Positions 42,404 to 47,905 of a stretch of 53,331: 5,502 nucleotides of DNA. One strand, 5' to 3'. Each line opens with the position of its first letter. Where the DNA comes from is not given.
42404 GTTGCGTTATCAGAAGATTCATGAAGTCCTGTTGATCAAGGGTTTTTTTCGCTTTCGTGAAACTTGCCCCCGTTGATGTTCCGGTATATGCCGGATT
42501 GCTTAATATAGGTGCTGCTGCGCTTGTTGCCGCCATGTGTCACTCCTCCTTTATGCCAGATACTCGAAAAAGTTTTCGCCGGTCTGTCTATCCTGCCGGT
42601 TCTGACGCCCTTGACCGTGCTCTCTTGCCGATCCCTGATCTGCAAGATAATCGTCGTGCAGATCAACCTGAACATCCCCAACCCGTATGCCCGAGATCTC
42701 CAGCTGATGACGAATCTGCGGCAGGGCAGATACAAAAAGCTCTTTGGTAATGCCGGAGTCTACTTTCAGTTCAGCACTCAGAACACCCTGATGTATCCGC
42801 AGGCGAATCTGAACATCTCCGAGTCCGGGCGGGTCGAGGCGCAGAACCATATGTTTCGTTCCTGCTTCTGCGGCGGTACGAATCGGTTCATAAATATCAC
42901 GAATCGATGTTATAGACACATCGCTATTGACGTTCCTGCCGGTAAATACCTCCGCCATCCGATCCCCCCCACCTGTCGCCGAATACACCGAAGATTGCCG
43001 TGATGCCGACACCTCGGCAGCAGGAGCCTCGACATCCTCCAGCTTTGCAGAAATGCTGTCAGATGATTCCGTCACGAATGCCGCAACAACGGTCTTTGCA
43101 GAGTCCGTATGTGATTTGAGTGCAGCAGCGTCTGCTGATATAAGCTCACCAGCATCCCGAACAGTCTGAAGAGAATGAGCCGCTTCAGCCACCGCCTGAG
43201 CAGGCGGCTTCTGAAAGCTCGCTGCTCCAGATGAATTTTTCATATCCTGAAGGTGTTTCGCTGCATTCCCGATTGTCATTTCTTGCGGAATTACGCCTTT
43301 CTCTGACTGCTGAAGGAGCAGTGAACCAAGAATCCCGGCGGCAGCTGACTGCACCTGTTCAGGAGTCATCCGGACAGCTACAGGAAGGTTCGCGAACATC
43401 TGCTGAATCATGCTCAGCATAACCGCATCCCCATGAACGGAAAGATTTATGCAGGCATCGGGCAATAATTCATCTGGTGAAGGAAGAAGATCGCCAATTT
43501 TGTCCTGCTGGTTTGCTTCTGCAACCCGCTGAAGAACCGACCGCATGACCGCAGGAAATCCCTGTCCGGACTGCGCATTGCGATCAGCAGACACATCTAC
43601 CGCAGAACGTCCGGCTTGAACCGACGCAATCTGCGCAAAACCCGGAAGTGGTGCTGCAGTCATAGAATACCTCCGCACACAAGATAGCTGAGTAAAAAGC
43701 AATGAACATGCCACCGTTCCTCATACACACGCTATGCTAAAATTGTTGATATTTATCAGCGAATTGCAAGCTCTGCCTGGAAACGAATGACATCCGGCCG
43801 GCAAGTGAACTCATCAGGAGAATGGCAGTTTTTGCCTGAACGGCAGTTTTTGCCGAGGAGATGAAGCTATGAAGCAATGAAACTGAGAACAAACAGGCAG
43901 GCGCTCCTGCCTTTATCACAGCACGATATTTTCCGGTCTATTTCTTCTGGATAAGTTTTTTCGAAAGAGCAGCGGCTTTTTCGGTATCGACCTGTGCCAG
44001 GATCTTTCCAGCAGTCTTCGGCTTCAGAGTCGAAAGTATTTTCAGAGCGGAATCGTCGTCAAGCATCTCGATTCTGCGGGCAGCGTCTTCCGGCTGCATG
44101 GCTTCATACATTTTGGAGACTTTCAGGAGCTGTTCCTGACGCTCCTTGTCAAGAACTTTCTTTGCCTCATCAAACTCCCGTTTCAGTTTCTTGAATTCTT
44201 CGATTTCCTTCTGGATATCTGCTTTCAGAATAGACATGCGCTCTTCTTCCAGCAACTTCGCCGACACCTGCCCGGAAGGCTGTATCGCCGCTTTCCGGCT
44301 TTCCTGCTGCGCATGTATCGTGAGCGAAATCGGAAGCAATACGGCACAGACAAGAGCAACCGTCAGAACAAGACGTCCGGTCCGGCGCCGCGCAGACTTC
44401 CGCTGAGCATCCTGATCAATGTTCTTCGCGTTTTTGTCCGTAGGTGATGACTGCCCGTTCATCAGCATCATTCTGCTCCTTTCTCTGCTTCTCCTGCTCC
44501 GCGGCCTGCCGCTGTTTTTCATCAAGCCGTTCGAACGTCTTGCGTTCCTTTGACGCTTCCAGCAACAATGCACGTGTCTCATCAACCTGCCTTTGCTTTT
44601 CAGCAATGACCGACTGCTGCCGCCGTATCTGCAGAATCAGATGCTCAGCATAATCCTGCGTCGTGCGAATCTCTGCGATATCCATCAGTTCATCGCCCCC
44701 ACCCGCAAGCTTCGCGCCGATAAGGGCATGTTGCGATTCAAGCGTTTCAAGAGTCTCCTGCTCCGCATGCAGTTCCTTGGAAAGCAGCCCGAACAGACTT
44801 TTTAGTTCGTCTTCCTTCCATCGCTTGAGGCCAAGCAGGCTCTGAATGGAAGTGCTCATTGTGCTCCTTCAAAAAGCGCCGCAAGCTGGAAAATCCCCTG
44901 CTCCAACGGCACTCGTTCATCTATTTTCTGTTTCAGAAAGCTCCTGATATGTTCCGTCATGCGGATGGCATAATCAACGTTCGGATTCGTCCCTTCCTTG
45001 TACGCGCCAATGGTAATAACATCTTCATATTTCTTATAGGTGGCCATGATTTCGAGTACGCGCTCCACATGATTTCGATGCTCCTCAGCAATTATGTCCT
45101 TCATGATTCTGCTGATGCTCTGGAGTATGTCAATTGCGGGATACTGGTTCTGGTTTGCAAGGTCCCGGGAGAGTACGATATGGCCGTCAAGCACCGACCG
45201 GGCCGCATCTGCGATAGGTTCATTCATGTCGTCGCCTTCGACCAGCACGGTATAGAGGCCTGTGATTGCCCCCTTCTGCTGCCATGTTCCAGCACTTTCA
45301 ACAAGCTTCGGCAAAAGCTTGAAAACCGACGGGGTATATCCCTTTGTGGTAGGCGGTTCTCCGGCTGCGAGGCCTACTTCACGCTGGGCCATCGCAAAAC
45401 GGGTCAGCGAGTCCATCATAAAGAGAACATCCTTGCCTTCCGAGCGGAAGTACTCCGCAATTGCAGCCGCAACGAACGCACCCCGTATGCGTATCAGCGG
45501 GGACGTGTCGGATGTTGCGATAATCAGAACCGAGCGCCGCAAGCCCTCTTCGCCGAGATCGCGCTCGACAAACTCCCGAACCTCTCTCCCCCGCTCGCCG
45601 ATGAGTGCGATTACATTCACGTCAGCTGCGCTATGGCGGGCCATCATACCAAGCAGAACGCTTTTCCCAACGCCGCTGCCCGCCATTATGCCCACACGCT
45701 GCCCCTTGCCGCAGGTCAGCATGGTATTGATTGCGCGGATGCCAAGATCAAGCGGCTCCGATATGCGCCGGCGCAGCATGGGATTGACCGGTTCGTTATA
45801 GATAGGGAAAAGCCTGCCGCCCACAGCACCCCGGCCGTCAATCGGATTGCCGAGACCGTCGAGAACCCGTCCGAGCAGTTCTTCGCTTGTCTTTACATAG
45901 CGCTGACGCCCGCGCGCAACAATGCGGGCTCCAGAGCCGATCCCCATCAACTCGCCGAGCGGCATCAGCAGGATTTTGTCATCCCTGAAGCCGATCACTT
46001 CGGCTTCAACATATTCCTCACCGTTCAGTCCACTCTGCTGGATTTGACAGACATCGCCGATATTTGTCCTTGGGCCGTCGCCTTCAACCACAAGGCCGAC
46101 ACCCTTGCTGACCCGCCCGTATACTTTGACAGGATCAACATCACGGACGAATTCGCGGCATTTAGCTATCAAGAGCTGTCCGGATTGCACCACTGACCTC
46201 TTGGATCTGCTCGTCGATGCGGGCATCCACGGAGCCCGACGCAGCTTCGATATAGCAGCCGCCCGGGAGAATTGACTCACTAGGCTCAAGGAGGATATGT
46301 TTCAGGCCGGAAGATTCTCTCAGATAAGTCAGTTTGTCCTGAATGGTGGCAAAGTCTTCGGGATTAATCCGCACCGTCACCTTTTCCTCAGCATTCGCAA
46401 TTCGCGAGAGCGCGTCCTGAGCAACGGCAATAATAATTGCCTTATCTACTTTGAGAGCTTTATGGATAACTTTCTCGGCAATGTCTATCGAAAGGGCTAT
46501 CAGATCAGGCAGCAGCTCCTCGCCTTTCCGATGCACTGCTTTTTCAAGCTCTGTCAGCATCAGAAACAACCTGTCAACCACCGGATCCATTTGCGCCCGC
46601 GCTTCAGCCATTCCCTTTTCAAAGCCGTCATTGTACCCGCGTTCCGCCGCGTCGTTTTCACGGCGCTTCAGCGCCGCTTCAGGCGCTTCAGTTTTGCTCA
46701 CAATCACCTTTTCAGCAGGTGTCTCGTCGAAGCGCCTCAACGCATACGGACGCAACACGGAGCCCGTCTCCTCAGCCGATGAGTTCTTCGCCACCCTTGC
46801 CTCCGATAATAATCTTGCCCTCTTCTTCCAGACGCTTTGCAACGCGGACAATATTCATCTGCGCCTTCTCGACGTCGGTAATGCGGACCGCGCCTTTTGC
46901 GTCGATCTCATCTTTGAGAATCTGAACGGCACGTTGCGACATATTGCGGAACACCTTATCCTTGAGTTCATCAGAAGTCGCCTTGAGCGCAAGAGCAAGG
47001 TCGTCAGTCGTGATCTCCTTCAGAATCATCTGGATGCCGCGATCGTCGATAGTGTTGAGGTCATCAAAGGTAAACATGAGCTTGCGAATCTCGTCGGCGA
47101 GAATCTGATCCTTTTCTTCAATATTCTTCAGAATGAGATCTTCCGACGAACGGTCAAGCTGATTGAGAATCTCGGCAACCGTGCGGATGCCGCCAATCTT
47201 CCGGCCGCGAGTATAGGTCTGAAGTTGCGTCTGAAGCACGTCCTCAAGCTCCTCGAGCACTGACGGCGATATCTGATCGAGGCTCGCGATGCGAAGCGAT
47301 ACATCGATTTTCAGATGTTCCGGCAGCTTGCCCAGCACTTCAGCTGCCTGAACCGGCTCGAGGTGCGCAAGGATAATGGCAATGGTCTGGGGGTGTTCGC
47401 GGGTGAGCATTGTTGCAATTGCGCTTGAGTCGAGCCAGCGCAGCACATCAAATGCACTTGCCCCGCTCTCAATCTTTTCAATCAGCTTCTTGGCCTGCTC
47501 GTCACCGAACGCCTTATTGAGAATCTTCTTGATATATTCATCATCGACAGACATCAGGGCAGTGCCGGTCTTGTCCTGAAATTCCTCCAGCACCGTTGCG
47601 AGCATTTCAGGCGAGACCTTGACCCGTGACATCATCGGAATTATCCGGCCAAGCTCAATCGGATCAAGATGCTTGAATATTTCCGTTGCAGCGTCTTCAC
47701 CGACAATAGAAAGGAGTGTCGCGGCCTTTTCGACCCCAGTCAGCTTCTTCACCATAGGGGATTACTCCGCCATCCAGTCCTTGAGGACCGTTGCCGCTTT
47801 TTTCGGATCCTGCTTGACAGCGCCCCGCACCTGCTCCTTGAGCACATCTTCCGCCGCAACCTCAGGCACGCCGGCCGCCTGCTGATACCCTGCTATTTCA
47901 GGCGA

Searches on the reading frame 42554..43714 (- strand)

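Call 21: search_protein_families(library=pfam, proteins=[window:42554-43714:-], max_evalue=0.001)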
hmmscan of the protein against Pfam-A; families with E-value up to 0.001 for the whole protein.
window:42554-43714:- (387 aa): 1 family
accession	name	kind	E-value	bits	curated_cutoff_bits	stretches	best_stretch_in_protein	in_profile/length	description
PF02120.21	Flg_hook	-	4.9e-15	55.6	29.8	1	280-354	6-80/85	Flagellar hook-length control protein FliK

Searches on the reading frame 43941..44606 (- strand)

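Call 21: search_protein_families(library=pfam, proteins=[window:43941-44606:-], max_evalue=0.001)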
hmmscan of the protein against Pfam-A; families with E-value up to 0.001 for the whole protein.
window:43941-44606:- (222 aa): 1 family
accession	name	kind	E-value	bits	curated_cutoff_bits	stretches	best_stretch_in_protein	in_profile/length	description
PF03448.22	MgtE_N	-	5.6e-05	24.1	25.9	1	164-215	43-94/102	MgtE intracellular N domain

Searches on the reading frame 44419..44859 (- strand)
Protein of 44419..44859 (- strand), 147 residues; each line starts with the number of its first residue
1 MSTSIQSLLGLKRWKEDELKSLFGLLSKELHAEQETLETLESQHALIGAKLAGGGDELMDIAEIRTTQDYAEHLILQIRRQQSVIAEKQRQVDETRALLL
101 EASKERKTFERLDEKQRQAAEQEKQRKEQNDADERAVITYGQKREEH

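Call 21: search_protein_families(library=pfam, proteins=[window:44419-44859:-], max_evalue=0.001)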
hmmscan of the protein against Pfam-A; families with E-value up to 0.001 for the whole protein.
window:44419-44859:- (147 aa): 1 family
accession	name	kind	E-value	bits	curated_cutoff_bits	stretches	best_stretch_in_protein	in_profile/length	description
PF02050.21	FliJ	-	1.2e-16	61.5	28.4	1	17-140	1-123/123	Flagellar FliJ protein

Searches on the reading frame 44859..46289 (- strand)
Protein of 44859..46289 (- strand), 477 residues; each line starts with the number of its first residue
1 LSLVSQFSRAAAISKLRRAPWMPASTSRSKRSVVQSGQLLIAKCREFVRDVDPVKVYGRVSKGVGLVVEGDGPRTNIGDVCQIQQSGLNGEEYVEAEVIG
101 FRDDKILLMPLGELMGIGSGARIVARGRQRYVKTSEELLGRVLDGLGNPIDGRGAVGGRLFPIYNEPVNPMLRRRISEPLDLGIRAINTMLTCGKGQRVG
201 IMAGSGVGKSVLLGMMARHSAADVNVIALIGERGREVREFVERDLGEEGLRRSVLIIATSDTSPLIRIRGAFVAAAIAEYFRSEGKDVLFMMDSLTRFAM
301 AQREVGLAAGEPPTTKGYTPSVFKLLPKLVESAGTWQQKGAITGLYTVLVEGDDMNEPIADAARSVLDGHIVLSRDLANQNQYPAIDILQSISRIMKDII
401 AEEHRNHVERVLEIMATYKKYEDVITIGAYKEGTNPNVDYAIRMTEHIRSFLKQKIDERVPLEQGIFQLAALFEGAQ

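Call 21: search_protein_families(library=pfam, proteins=[window:44859-46289:-], max_evalue=0.001)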
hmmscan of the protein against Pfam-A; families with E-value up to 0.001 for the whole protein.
window:44859-46289:- (477 aa): 3 families
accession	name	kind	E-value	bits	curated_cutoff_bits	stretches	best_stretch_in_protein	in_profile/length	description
PF00006.31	ATP-synt_ab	-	3.5e-88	295.2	29.5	1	183-393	1-213/213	ATP synthase alpha/beta family, nucleotide-binding domain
PF18269.6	T3SS_ATPase_C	-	8.6e-23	80.4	22.7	1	401-470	2-71/72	T3SS EscN ATPase C-terminal domain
PF02874.29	ATP-synt_ab_N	-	0.0002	22.2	20.9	0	61-126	2-68/69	ATP synthase alpha/beta family, beta-barrel domain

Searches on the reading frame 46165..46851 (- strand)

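Call 21: search_protein_families(library=pfam, proteins=[window:46165-46851:-], max_evalue=0.001)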
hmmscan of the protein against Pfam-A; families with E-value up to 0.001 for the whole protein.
window:46165-46851:- (229 aa): 1 family
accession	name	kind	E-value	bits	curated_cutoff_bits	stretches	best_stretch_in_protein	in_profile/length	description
PF02108.21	FliH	-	4.7e-23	81.9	24.1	1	95-219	7-128/128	Flagellar assembly protein FliH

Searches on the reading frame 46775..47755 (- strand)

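Call 21: search_protein_families(library=pfam, proteins=[window:46775-47755:-], max_evalue=0.001)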
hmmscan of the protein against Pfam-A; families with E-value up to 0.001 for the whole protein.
window:46775-47755:- (327 aa): 4 families
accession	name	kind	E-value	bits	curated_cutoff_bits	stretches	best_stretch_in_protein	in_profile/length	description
PF01706.21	FliG_C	-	2.6e-44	150.4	23.3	1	211-317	2-108/108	FliG C-terminal domain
PF14842.11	FliG_N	-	2.8e-32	111.9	25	2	4-99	1-99/104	FliG N-terminal domain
PF14841.11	FliG_M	-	1.4e-28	99.4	25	1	111-182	2-73/76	FliG middle domain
PF03448.22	MgtE_N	-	1.3e-09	38.9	25.9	0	84-149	14-78/102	MgtE intracellular N domain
